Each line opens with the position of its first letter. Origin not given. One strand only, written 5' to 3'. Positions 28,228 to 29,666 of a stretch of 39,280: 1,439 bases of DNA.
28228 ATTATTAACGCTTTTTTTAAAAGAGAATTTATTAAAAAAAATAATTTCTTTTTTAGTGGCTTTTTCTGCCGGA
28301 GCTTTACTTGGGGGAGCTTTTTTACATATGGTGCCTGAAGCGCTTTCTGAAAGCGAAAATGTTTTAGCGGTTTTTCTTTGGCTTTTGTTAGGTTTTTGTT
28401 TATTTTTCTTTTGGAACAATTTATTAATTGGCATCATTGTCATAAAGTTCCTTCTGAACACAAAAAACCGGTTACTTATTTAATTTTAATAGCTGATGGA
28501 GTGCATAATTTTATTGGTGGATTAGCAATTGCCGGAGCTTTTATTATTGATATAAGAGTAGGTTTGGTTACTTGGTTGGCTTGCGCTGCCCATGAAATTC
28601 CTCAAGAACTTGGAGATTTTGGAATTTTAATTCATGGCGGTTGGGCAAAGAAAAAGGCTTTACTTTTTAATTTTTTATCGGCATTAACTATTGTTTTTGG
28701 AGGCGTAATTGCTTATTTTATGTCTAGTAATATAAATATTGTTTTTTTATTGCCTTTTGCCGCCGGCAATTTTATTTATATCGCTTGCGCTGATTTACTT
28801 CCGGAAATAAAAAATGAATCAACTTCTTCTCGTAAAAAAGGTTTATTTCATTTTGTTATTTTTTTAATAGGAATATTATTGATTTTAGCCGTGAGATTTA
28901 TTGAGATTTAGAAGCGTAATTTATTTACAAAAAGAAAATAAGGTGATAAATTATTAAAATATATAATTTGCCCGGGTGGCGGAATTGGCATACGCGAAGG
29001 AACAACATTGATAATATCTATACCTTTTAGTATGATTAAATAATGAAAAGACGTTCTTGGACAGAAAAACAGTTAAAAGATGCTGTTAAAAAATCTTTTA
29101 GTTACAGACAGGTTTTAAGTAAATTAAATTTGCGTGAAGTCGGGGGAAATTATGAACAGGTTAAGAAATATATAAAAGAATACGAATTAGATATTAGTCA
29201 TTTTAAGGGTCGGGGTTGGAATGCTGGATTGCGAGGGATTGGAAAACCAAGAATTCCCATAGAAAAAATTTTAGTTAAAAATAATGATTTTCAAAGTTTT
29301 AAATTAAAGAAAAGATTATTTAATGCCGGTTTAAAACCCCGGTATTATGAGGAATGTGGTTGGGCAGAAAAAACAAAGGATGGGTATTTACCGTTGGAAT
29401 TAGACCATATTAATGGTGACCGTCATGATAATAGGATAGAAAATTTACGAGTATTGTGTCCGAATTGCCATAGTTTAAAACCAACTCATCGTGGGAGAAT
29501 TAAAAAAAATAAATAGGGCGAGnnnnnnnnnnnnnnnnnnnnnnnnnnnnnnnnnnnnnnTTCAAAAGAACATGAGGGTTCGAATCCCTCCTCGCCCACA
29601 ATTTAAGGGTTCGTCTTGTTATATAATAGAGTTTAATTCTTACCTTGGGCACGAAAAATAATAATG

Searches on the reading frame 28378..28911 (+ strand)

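Call 22: search_protein_families(library=pfam, proteins=[window:28378-28911:+], max_evalue=0.001)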
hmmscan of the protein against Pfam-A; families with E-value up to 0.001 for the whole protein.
window:28378-28911:+ (177 aa): 1 family
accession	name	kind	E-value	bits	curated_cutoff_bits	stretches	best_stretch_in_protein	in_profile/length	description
PF02535.28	Zip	-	3.8e-33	115.5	35.1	1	20-171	165-321/323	ZIP Zinc transporter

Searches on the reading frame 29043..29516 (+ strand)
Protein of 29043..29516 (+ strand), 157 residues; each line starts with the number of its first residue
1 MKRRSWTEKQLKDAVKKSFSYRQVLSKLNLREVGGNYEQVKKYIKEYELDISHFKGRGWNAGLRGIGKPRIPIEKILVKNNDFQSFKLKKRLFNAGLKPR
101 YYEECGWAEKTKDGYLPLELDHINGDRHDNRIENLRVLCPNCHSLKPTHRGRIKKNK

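Call 22: search_protein_families(library=pfam, proteins=[window:29043-29516:+], max_evalue=0.001)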
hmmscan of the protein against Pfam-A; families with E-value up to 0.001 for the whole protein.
window:29043-29516:+ (157 aa): 2 families
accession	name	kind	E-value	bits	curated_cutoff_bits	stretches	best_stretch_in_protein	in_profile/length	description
PF13392.12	HNH_3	-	6.7e-08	32.5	24.8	1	114-138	13-39/46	HNH endonuclease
PF01844.29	HNH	-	2e-05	25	21.4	1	104-146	3-44/47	HNH endonuclease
